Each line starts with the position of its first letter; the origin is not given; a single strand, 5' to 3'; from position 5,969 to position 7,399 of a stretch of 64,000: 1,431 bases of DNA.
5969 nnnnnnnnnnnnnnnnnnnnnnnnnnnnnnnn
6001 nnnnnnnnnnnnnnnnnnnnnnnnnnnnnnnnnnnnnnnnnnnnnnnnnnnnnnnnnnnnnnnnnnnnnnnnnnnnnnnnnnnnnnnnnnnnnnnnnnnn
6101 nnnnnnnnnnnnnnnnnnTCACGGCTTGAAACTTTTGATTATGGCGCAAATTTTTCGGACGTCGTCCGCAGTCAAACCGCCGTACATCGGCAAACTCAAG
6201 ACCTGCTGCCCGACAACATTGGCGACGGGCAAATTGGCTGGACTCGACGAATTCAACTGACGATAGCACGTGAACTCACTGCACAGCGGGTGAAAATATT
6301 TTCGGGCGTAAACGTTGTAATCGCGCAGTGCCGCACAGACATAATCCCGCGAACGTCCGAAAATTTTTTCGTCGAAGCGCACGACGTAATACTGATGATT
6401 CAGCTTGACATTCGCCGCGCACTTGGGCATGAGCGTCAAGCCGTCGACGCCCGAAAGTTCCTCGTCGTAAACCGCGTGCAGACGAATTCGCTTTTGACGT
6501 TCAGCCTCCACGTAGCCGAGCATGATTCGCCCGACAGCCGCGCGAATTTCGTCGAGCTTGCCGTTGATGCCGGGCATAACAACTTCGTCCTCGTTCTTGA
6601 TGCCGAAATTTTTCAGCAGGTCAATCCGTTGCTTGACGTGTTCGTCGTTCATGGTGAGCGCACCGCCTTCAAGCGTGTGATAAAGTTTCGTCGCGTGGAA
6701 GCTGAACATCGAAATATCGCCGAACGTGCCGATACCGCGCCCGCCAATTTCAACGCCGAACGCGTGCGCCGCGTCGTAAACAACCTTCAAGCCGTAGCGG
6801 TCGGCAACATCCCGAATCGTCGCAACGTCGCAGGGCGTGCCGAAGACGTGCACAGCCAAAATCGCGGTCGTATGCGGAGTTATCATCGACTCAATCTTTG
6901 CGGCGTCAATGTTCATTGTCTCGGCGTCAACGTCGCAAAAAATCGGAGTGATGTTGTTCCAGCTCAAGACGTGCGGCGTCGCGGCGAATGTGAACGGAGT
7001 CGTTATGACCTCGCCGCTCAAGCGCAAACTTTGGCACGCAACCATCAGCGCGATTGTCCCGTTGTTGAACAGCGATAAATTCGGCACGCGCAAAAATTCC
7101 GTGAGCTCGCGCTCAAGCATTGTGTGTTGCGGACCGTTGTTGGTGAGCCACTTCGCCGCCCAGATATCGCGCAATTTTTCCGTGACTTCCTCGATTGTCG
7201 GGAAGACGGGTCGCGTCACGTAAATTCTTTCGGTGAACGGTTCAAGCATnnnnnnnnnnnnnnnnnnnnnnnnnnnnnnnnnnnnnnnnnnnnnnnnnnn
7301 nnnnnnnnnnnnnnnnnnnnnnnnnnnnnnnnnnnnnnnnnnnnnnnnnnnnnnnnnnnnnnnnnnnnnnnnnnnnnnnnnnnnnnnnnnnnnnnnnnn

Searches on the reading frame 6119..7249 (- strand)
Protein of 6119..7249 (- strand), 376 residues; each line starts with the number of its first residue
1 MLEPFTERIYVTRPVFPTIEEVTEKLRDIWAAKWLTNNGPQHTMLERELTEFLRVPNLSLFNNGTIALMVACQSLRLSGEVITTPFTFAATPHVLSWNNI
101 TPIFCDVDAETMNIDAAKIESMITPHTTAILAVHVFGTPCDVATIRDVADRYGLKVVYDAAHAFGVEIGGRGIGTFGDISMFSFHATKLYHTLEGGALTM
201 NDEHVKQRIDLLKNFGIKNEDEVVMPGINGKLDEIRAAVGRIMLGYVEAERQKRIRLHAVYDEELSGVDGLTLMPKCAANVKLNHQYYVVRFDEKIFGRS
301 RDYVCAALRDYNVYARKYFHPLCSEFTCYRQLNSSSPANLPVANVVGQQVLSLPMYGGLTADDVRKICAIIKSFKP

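Call 23: search_protein_families(library=pfam, max_evalue=0.00001, proteins=[window:6119-7249:-])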
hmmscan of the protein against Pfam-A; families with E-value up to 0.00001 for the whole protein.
window:6119-7249:- (376 aa): 1 family
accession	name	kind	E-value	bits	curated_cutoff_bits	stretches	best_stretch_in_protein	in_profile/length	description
PF01041.23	DegT_DnrJ_EryC1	-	4.1e-94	316.2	19.8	1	20-371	5-359/360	DegT/DnrJ/EryC1/StrS aminotransferase family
